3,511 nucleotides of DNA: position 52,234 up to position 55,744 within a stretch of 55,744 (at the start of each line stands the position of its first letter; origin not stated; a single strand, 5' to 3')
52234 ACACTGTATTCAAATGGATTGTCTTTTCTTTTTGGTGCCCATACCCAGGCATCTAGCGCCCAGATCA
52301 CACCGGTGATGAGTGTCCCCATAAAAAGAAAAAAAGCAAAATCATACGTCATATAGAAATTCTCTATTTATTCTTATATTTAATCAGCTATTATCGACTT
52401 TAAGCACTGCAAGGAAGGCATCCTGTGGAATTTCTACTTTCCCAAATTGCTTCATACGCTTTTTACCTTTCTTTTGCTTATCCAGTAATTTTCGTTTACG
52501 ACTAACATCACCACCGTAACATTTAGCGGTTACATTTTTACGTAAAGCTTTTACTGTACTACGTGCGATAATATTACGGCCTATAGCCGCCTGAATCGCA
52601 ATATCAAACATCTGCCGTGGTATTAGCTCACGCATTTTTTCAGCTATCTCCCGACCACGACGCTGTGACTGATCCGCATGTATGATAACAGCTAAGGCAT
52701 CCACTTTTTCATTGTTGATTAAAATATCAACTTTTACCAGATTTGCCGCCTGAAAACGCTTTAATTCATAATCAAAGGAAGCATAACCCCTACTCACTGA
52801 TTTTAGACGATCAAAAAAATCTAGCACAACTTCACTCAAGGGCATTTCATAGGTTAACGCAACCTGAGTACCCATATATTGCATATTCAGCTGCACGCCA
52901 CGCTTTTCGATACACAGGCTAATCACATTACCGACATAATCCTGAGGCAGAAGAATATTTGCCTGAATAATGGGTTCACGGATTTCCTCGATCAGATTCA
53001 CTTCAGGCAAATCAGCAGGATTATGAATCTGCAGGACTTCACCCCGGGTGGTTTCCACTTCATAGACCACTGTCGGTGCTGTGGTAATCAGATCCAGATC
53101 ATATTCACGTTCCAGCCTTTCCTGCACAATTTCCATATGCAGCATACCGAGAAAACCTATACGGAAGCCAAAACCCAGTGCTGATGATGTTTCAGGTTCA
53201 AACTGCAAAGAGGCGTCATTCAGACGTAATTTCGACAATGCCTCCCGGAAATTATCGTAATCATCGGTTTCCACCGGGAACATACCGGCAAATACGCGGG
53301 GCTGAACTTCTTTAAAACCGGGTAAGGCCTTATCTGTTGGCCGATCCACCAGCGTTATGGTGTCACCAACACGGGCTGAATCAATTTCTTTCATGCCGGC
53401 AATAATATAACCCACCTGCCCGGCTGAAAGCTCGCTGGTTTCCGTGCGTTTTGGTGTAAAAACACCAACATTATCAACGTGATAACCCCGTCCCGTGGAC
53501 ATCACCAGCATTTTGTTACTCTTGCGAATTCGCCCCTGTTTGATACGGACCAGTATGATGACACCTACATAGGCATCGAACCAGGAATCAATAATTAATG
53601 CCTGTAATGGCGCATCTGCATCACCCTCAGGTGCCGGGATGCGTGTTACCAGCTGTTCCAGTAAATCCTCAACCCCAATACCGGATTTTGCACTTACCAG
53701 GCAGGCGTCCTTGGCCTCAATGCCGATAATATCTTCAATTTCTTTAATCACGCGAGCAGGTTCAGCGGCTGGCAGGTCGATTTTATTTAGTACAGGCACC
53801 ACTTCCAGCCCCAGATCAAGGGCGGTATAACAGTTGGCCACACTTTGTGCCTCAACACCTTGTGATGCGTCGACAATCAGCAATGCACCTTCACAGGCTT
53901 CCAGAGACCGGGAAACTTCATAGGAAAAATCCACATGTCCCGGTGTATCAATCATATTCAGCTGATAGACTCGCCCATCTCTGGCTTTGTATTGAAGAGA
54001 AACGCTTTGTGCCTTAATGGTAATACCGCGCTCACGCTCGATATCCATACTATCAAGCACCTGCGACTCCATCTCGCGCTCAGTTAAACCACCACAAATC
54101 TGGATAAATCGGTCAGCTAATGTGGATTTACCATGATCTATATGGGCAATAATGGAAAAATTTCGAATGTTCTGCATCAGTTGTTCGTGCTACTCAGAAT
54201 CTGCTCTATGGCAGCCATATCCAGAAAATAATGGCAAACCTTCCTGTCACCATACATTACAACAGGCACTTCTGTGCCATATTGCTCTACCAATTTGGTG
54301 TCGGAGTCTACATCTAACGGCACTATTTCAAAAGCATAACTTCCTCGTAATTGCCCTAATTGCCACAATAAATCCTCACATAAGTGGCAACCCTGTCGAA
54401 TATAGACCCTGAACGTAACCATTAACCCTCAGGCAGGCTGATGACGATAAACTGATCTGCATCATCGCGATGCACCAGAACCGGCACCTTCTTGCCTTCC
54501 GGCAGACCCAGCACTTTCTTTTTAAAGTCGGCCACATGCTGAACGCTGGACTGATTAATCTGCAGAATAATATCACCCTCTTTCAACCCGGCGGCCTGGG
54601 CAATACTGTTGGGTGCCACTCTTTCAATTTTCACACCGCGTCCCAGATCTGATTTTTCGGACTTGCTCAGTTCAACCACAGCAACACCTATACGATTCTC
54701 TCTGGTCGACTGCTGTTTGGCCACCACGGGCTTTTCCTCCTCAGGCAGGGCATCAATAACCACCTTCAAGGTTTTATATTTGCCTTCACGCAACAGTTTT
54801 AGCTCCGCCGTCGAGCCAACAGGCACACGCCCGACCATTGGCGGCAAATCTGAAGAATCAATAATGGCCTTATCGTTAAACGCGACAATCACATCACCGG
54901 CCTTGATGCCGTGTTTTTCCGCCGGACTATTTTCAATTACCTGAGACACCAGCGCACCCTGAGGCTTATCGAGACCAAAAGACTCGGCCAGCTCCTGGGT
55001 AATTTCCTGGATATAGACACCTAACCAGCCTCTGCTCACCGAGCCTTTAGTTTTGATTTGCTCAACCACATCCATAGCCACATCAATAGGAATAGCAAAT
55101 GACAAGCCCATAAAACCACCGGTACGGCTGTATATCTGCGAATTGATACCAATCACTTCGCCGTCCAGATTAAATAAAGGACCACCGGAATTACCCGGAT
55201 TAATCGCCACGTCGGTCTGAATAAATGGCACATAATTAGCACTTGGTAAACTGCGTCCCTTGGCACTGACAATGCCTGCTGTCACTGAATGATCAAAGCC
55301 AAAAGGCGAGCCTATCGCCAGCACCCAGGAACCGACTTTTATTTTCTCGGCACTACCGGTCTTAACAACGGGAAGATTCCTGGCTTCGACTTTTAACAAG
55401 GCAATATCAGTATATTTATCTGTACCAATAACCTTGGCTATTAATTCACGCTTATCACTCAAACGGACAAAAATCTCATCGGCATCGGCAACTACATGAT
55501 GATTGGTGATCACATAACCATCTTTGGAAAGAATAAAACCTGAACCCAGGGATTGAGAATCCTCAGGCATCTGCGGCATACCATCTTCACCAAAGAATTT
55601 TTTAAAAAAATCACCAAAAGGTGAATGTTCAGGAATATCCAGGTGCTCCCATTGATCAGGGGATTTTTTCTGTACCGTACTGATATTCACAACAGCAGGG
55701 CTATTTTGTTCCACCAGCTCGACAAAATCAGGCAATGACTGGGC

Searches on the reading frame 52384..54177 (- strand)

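Call 52: search_protein_families(library=pfam, proteins=[window:52384-54177:-], max_evalue=0.001)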
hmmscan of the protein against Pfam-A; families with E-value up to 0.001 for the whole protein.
window:52384-54177:- (597 aa): 6 families
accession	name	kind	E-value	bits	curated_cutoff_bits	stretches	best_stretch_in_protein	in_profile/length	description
PF00009.33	GTP_EFTU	-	5.8e-53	179.7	26.5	1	3-181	2-187/188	Elongation factor Tu GTP binding domain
PF06421.17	LepA_C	-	6.2e-49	165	29.7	1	487-593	1-107/107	GTP-binding protein LepA C-terminus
PF00679.30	EFG_C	-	8.7e-21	74.2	27.9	1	399-484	2-87/89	Elongation factor G C-terminus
PF03144.31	GTP_EFTU_D2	-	8.3e-11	42.6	30.3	1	205-275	1-73/73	Elongation factor Tu domain 2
PF14492.12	EFG_III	-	2.5e-05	24.7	27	1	295-365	6-73/75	Elongation Factor G, domain III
PF16658.11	RF3_C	-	0.00024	21.4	40.1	1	291-366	7-79/132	Class II release factor RF3, C-terminal domain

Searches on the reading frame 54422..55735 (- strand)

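Call 52: search_protein_families(library=pfam, proteins=[window:54422-55735:-], max_evalue=0.001)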
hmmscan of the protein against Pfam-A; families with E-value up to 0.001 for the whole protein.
window:54422-55735:- (437 aa): 8 families
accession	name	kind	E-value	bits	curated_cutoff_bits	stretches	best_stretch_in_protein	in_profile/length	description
PF13365.12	Trypsin_2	-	9.6e-35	120.9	27.6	1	64-197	1-144/144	Trypsin-like peptidase domain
PF13180.12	PDZ_2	-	3.3e-29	101.4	27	2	238-325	3-78/80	PDZ domain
PF17820.7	PDZ_6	-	5e-20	71.4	27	2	370-421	2-52/54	PDZ domain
PF00595.29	PDZ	-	2.3e-19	70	23.2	2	343-408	7-67/81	PDZ domain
PF00089.32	Trypsin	-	1.1e-17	65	20.6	1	63-223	26-219/220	Trypsin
PF10459.15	Peptidase_S46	-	9.1e-06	25.1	22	0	174-198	626-650/698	Peptidase S46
PF14685.13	PDZ_Tricorn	-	3.5e-05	24.2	25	0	383-426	37-81/88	Tricorn protease PDZ domain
PF04495.20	GRASP55_65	-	0.00025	21.8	27.7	0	337-426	16-103/138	GRASP55/65 PDZ-like domain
